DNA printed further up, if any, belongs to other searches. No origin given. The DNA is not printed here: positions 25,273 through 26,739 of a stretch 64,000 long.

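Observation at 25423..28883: Three-gene operon GH84 glycosidase - EgtB/SenA-like synthase - SenB-like glycosyltransferase, without SelD/SenC or EgtD nearby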

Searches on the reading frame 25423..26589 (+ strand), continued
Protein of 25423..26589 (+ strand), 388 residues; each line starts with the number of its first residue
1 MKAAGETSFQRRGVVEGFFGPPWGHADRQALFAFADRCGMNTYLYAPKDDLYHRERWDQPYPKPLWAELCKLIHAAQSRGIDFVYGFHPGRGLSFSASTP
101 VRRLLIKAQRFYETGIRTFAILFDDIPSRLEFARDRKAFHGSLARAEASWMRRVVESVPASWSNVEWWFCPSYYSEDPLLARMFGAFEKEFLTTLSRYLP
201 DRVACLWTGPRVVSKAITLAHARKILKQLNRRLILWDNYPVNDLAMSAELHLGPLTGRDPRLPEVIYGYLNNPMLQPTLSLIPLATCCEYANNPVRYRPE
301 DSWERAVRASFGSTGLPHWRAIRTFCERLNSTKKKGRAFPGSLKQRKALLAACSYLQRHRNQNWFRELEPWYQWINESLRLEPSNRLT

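Call 65: find_encoding_contigs(protein=P0117, flank=10000, max_places=1)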
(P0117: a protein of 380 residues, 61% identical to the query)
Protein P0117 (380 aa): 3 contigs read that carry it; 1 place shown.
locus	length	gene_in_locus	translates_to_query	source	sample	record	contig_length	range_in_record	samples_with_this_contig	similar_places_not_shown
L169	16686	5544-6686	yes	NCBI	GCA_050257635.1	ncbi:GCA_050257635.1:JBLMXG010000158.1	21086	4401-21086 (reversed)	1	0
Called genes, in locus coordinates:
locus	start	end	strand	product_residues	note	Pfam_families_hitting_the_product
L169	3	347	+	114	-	PF09585:Lin0512_fam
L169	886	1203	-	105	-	-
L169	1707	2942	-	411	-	PF04542:Sigma70_r2, PF20239:DUF6596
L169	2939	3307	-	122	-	PF03795:YCII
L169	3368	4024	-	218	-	PF12724:Flavodoxin_5, PF00258:Flavodoxin_1 (weak), PF03358:FMN_red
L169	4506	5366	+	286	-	PF00561:Abhydrolase_1, PF12146:Hydrolase_4, PF12697:Abhydrolase_6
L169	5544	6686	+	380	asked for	PF07555:NAGidase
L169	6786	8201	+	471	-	PF12867:DinB_2, PF03781:FGE-sulfatase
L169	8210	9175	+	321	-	PF00534:Glycos_transf_1, PF13692:Glyco_trans_1_4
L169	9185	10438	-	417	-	PF07690:MFS_1, PF13000:Acatn (weak)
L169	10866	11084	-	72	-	-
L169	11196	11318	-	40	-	-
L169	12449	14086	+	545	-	PF05787:PhoX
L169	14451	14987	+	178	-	-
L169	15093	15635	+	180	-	PF00582:Usp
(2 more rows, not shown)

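Call 66: find_encoding_contigs(protein=P0119, flank=10000, max_places=1)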
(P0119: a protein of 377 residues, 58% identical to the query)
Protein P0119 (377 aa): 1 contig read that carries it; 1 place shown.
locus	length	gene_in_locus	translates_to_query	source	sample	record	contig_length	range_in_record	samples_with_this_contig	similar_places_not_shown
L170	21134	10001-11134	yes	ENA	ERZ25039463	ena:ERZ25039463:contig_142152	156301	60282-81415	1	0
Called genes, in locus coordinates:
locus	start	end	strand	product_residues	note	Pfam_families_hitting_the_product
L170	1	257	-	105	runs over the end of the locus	PF01909:NTP_transf_2, PF18765:Polbeta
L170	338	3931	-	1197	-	PF00176:SNF2-rel_dom, PF00270:DEAD (weak), PF04851:ResIII, PF00271:Helicase_C, PF13020:NOV_C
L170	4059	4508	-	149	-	-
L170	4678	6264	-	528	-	PF00528:BPD_transp_1, PF04069:OpuAC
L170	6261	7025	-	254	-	PF00005:ABC_tran, PF13304:AAA_21 (faint)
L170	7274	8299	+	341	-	PF10017:Methyltransf_33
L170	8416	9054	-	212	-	PF01810:LysE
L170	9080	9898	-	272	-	PF03781:FGE-sulfatase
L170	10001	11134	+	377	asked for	PF07555:NAGidase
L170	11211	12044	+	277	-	PF00561:Abhydrolase_1, PF12146:Hydrolase_4 (weak), PF12697:Abhydrolase_6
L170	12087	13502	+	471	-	PF12867:DinB_2, PF03781:FGE-sulfatase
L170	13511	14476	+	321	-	PF20706:GT4-conflict, PF00534:Glycos_transf_1, PF13692:Glyco_trans_1_4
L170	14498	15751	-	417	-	PF07690:MFS_1 (weak), PF13000:Acatn (weak)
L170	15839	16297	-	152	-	-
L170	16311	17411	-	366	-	PF02666:PS_Dcarbxylase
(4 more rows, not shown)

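Call 69: predict_structure(alignment_id=A3)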
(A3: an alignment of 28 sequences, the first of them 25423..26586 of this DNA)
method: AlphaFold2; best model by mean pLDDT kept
length: 388 residues; sequences in the alignment: 28
mean_pLDDT: 87.8   pTM: 0.88
mean pLDDT of the five models: 87.8, 87.7, 85.5, 81.5, 74.0
residues with pLDDT >= 90: 234; 70-90: 114; 50-70: 32; < 50: 8
segments of 3 or more residues with pLDDT < 50: 1-4, 385-388
pLDDT, mean of each block of 10 residues (from residue 1): 63 79 81 89 90 89 95 96 92 90 96 98 87 96 96 97 97 76 83 96 92 87 95 90 59 92 96 79 92 95 95 96 88 66 89 96 89 87 51
secondary structure, 60 per line:
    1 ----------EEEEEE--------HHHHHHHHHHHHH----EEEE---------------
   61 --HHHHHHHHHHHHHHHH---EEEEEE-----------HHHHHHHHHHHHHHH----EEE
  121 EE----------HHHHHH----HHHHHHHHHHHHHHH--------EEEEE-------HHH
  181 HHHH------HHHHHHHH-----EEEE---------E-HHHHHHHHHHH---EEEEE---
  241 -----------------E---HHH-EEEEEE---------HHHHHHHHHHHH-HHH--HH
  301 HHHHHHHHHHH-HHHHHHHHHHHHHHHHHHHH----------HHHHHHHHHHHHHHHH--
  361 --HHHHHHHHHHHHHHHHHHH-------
elements in order: E11-16 H25-37 E42-45 H63-78 E82-87 H99-113 E118-122 H133-138 H143-157 E166-170 H178-184 H191-198 E204-207 H219-229 E233-237 E266-271 H281-292 H299-311 H313-332 H343-358 H363-381

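Call 72: fold_search(model_id=the predicted structure, library=pdb)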
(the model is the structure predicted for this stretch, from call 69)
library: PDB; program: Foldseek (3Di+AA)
matches with E <= 10: 1850; with E <= 0.001: 589
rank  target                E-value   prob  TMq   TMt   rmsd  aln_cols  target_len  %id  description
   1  5diy_A                2.4e-33  1.00  0.84  0.71   4.5       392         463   33  Thermobaculum terrenum O-GlcNAc hydrolase mutant - D120N (released 2015-10-28)
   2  5diy_B                1.1e-32  1.00  0.84  0.71   4.6       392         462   33  Thermobaculum terrenum O-GlcNAc hydrolase mutant - D120N (released 2015-10-28)
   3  2v5c_A                3.5e-28  1.00  0.78  0.53   5.2       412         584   25  Family 84 glycoside hydrolase from Clostridium perfringens, 2.1 Angstrom structure (released 2009-01-27)
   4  6rhe_A                1.3e-27  1.00  0.79  0.54   4.9       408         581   25  CpOGA D298N in complex with hOGA-derived S-GlcNAc peptide (released 2019-12-25)
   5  7khv_A                1.3e-27  1.00  0.78  0.52   5.2       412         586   25  CpOGA IN COMPLEX WITH LIGAND 54 (released 2020-12-02)
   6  7khv_F                2.0e-27  1.00  0.78  0.57   5.2       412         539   25  CpOGA IN COMPLEX WITH LIGAND 54 (released 2020-12-02)
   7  2ydq_A                2.6e-27  1.00  0.79  0.54   4.9       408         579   25  CpOGA D298N in complex with hOGA-derived O-GlcNAc peptide (released 2012-03-14)
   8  7khv_B                2.9e-27  1.00  0.78  0.52   5.2       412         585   25  CpOGA IN COMPLEX WITH LIGAND 54 (released 2020-12-02)
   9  5oxd                  3.6e-27  1.00  0.79  0.54   4.9       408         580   25  Complex of a C. perfringens O-GlcNAcase with a fragment hit (released 2018-05-16)
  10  2cbi_A                4.2e-27  1.00  0.79  0.53   5.2       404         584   26  Structure of the Clostridium perfringens NagJ family 84 glycoside hydrolase, a homologue of human O-GlcNAcase (released 2006-02-13)
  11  2xpk_A                4.2e-27  1.00  0.79  0.53   4.9       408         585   25  Cell-penetrant, nanomolar O-GlcNAcase inhibitors selective against lysosomal hexosaminidases (released 2011-03-16)
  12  2cbj_A                5.6e-27  1.00  0.79  0.53   4.9       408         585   25  Structure of the Clostridium perfringens NagJ family 84 glycoside hydrolase, a homologue of human O-GlcNAcase in compl (released 2006-02-13)
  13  2j62_A                6.6e-27  1.00  0.78  0.53   5.2       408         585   27  Structure of a bacterial O-glcnacase in complex with glcnacstatin (released 2007-02-13)
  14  6pv5                  7.0e-27  1.00  0.73  0.51   9.8       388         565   28  Structure of CpGH84B (released 2019-09-11)
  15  2wb5_A                1.8e-26  1.00  0.79  0.53   4.9       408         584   25  GlcNAcstatins are nanomolar inhibitors of human O-GlcNAcase inducing cellular hyper-O-GlcNAcylation (released 2009-03-31)
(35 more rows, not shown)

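Call 79: search_protein_families(library=pfam, proteins=[L107:33-1151:+, L107:4060-5802:-, L107:6312-7622:+, L107:7768-9795:-, L107:1644-2696:-], max_evalue=0.0001)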
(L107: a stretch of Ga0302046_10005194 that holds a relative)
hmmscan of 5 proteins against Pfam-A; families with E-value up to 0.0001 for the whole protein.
L107:33-1151:+ (372 aa): 1 family
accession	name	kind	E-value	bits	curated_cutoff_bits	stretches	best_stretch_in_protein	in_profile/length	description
PF01609.27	DDE_Tnp_1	-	3.4e-09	37.2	23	1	162-358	2-165/200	Transposase DDE domain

L107:4060-5802:- (580 aa): 3 families
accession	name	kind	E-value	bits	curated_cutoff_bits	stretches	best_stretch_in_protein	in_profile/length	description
PF02775.26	TPP_enzyme_C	-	7.7e-29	100.9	21.9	1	415-554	4-148/151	Thiamine pyrophosphate enzyme, C-terminal TPP binding domain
PF02776.23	TPP_enzyme_N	-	1.7e-25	89.6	26.8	1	32-141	3-116/119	Thiamine pyrophosphate enzyme, N-terminal TPP binding domain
PF00205.28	TPP_enzyme_M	-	3.3e-20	72.6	30.4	1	220-353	2-137/137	Thiamine pyrophosphate enzyme, central domain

L107:6312-7622:+ (436 aa): 1 family
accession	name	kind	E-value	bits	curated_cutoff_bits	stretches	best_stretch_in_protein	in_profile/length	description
PF01425.27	Amidase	-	3.9e-75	254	27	1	35-423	3-444/445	Amidase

L107:7768-9795:- (675 aa): 7 families
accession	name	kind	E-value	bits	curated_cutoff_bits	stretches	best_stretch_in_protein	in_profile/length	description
PF00005.33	ABC_tran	-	2.1e-50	171.3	25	2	342-472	2-137/137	ABC transporter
PF12848.13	ABC_tran_Xtn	-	4e-27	94.5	25.9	1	221-297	1-77/85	ABC transporter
PF13304.12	AAA_21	-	2.8e-18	67.4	27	1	431-503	225-303/304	AAA domain, putative AbiEii toxin, Type IV TA system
PF02463.25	SMC_N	-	7.1e-10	39.1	40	0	29-216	26-205/220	RecF/RecN/SMC N terminal domain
PF13555.12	AAA_29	-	1.1e-07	31.9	27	0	17-44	12-39/61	P-loop containing region of AAA domain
PF16326.10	ABC_tran_CTD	-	1.2e-07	32.3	32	1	599-662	8-69/69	ABC transporter C-terminal domain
PF01926.29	MMR_HSR1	-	9.6e-05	22.9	21.9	0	354-377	2-25/113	50S ribosome-binding GTPase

L107:1644-2696:- (350 aa): 0 families
